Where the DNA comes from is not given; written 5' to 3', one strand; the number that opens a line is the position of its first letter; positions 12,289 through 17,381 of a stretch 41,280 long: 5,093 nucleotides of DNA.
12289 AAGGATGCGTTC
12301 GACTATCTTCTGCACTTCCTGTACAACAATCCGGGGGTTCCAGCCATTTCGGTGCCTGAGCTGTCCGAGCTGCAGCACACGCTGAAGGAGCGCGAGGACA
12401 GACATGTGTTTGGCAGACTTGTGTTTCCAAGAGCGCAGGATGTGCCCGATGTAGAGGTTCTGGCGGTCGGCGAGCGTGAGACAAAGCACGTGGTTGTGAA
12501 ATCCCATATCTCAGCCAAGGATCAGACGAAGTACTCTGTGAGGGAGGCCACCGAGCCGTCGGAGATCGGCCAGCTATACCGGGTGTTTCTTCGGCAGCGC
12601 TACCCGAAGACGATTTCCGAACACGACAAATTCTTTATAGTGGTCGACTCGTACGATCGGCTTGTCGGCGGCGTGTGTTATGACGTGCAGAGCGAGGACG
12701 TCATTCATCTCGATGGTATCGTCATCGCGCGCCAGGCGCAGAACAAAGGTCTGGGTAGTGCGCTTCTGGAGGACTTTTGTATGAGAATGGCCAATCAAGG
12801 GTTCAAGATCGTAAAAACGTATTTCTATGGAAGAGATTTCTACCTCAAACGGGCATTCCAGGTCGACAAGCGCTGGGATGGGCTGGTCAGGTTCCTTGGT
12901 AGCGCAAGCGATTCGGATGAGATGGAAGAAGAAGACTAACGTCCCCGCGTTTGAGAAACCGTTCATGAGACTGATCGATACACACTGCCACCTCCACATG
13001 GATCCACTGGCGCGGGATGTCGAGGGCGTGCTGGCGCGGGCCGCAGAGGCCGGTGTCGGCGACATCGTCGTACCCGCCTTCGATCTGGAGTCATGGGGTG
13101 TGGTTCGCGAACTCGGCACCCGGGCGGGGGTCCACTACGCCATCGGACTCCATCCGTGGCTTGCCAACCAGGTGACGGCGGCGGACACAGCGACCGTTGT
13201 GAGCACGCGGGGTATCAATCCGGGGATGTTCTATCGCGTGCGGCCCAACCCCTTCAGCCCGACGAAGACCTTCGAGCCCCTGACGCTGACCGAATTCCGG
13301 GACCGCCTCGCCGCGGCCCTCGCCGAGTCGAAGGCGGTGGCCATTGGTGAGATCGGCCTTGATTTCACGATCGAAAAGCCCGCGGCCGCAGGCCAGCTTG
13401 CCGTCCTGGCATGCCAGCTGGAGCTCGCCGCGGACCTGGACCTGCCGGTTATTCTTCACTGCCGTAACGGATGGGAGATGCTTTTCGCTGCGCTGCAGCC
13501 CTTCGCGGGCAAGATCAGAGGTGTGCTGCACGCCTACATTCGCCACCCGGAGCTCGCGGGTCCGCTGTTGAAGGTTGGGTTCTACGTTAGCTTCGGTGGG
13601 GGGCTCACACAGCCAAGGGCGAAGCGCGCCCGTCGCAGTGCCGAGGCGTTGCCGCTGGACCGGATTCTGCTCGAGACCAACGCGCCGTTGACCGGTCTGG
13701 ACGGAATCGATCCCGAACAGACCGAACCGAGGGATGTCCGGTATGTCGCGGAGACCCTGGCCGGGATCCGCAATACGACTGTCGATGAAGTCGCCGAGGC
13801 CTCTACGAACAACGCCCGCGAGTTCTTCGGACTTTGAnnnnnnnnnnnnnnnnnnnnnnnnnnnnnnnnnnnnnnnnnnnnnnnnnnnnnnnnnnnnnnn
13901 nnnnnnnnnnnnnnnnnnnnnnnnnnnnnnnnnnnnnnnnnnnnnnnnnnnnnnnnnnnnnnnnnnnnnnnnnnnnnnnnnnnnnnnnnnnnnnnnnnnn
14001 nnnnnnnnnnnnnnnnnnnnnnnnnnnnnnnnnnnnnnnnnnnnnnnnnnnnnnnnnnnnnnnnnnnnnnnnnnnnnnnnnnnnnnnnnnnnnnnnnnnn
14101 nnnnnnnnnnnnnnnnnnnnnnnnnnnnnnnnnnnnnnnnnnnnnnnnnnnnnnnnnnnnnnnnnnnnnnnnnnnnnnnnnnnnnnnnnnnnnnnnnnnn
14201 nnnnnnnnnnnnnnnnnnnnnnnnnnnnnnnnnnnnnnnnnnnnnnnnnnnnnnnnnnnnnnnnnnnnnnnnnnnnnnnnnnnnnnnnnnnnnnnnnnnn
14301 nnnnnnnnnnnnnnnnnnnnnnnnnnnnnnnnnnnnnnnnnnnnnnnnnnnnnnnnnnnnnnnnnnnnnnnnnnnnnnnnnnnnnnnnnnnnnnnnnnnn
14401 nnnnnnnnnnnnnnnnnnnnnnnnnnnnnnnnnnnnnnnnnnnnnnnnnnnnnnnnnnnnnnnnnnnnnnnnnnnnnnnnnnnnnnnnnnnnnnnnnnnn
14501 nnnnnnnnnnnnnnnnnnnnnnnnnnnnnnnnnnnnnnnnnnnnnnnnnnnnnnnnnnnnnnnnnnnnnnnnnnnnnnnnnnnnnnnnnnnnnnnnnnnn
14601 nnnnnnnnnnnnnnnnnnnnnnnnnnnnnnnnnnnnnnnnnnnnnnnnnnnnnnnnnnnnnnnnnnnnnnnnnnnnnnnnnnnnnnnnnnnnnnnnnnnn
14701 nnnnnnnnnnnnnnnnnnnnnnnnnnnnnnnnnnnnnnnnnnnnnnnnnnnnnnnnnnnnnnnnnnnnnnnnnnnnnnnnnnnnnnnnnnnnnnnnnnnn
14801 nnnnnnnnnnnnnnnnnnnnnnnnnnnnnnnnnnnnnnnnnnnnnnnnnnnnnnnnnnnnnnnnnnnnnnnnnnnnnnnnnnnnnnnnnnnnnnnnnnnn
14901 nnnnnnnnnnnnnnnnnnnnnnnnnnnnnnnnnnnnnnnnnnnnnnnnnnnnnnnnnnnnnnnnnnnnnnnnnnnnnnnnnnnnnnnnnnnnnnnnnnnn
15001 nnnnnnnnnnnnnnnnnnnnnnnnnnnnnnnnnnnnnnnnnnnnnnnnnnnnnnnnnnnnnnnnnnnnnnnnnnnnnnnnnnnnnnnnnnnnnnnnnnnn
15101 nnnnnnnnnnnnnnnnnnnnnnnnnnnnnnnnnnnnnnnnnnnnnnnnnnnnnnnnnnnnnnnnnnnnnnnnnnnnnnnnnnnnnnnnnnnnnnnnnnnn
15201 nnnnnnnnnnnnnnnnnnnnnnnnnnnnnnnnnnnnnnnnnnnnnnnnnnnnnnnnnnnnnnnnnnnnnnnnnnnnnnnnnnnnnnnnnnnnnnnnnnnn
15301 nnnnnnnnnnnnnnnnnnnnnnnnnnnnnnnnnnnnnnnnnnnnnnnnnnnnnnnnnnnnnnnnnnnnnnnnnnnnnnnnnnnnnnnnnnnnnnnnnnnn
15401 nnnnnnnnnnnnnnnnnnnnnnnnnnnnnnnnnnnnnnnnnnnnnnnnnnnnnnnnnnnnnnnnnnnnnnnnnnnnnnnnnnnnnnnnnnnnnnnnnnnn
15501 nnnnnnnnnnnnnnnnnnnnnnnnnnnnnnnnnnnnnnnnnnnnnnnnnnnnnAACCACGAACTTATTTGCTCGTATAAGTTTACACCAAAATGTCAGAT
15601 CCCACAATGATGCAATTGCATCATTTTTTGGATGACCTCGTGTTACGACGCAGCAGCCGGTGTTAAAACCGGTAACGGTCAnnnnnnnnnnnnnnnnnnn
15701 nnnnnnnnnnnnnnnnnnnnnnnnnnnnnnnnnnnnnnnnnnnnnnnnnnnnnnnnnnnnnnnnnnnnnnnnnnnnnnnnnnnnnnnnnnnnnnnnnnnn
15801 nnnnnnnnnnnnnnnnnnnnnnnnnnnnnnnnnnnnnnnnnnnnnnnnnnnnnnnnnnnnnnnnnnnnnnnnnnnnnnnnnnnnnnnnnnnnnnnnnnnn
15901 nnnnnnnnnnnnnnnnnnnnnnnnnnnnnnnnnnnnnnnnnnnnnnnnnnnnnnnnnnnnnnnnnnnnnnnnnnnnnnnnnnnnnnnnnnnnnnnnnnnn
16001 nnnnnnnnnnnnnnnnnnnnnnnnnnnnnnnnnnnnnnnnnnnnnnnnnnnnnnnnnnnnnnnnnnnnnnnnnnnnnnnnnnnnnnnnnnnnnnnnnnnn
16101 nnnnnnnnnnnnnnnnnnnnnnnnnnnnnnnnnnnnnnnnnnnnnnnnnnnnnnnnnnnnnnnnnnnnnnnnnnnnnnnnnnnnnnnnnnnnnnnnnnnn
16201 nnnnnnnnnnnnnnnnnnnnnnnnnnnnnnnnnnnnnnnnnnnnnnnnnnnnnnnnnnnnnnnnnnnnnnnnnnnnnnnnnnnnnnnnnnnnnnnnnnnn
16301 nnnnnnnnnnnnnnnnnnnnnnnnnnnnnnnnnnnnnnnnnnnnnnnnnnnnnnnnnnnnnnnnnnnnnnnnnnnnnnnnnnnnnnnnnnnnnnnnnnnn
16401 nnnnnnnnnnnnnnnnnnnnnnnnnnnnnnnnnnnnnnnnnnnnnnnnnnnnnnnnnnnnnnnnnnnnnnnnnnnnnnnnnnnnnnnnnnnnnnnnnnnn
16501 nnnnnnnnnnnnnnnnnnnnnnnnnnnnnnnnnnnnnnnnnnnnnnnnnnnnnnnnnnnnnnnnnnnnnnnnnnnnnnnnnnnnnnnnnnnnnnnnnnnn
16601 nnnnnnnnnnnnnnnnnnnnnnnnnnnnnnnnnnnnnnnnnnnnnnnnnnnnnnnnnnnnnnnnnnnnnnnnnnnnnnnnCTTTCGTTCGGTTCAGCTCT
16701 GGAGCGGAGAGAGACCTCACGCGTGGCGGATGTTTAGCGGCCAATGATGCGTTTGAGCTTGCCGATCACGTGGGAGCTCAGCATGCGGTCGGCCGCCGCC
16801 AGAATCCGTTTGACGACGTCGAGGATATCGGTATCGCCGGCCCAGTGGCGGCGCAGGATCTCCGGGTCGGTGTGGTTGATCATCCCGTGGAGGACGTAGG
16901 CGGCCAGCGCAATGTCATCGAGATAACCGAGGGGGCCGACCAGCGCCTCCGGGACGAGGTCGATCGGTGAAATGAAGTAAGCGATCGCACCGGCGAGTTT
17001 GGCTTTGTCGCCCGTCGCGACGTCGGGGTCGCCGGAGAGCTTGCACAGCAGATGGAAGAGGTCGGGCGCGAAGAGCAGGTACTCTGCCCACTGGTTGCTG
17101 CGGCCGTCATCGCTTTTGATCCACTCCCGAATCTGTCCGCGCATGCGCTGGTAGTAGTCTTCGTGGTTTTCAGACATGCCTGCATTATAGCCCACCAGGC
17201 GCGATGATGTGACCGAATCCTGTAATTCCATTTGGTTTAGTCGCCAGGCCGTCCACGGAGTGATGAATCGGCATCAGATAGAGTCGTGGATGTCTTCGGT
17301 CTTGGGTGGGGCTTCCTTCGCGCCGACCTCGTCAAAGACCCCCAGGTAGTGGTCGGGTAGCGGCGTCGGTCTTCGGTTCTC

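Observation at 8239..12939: Megaprotein joining an AMP-forming acyl-CoA synthetase, about 800 aa of dark sequence and a C-terminal GNAT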

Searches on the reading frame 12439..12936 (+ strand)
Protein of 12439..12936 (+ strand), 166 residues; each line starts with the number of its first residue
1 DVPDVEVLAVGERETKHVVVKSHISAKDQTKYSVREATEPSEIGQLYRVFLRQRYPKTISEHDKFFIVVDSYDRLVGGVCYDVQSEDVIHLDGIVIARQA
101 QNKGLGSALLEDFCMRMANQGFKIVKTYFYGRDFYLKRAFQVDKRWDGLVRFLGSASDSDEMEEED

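Call 44: search_solved_structures(query=window:12439-12936:+, max_evalue=1, show_alignments=2)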
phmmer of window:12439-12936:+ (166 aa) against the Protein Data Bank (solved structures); distinct sequences matched with E-value up to 1: 10.
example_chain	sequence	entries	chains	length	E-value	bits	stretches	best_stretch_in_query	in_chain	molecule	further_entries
1qst_A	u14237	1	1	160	0.011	18.8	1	59-145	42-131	TGCN5 HISTONE ACETYL TRANSFERASE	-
1q2c_A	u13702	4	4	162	0.012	18.7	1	59-145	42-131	histone acetyltransferase GCN5 | TGCN5 HISTONE ACETYL TRANSFERASE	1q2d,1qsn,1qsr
1m1d_A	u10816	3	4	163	0.012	18.7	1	59-145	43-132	TGCN5 HISTONE ACETYL TRANSFERASE | HAT A1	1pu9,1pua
5gcn_A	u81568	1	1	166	0.012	18.7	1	59-145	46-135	HISTONE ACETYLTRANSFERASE GCN5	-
6ao7_A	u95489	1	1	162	0.12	15.4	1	87-124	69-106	Acetyltransferase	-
9mr6_A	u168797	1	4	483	0.13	15.3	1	41-136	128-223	HD domain-containing protein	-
3frm_A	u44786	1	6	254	0.3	14.2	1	77-140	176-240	uncharacterized conserved protein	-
3fb3_A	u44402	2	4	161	0.87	12.7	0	87-145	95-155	N-acetyltransferase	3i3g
5t7d_A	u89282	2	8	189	0.88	12.7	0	36-126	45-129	Phosphinothricin N-acetyltransferase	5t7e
3ld2_A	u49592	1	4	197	0.88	12.7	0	62-125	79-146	Putative acetyltransferase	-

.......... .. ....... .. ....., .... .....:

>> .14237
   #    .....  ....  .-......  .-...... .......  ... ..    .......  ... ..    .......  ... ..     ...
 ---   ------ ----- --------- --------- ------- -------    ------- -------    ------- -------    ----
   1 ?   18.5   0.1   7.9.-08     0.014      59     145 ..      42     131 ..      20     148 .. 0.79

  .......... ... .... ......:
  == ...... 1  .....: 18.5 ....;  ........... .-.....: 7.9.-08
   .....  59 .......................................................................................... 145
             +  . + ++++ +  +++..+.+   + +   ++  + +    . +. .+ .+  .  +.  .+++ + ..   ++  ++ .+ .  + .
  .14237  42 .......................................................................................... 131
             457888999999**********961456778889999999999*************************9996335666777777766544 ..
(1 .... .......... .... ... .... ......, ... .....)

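Call 53: search_protein_families(library=ncbifam, proteins=[window:12439-12936:+], max_evalue=1)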
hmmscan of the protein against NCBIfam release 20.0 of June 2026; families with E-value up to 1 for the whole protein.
window:12439-12936:+ (166 aa): 7 families
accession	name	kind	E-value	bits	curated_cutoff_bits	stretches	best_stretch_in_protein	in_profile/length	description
NF005840.0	PRK07757.1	equivalog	4.8e-07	29.8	154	1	53-142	31-120/153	N-acetyltransferase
TIGR01575.1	rimI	equivalog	0.00031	20.9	86.4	1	57-123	25-90/132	ribosomal protein S18-alanine N-acetyltransferase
NF033078.2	AAC_6p_Ia_fam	equivalog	0.0039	17.1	265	1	62-122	49-109/181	AAC(6')-Ia family aminoglycoside 6'-N-acetyltransferase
NF040501.1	resist_ArsN2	equivalog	0.0069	16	125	1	59-123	19-83/133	arsenic resistance N-acetyltransferase ArsN2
NF040502.1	PPT_acetyltrans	equivalog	0.012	15.4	300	1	38-125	41-122/183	phosphinothricin N-acetyltransferase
NF005921.0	PRK07922.1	equivalog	0.024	14.2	180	1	64-141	47-124/170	amino-acid N-acetyltransferase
NF040503.1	resist_ArsN1a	equivalog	0.061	13.1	170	1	93-129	81-118/159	arsinothricin resistance N-acetyltransferase ArsN1 family A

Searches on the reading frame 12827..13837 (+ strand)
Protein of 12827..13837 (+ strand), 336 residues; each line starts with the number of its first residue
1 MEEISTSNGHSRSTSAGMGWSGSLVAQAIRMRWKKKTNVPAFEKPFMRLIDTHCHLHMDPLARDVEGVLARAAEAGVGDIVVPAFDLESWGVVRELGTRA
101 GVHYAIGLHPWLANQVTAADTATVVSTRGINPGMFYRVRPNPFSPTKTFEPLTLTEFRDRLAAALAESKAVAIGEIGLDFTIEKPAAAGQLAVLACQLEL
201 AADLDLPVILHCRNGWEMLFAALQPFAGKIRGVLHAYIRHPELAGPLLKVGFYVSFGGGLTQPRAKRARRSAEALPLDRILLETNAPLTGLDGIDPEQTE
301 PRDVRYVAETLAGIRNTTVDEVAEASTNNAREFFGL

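Call 10: search_protein_families(library=pfam, proteins=[window:12827-13837:+], max_evalue=0.001)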
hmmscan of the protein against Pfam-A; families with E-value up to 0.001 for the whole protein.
window:12827-13837:+ (336 aa): 1 family
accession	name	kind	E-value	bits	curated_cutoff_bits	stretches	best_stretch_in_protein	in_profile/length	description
PF01026.27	TatD_DNase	-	1.5e-56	192.1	27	1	50-335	1-253/253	TatD related DNase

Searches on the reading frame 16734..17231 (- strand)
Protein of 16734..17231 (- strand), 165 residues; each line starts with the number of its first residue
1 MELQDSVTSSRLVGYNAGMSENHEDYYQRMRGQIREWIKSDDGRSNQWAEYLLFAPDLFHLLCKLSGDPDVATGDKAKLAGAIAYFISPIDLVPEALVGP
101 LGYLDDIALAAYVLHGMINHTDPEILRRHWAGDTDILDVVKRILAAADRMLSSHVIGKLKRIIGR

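Call 15: search_protein_families(library=pfam, proteins=[window:16734-17231:-], max_evalue=0.001)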
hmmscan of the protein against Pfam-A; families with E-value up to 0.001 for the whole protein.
window:16734-17231:- (165 aa): 1 family
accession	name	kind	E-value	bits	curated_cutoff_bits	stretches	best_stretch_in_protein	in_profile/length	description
PF06803.17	DUF1232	-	3.2e-13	49.6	23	1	76-111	2-36/37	Protein of unknown function (DUF1232)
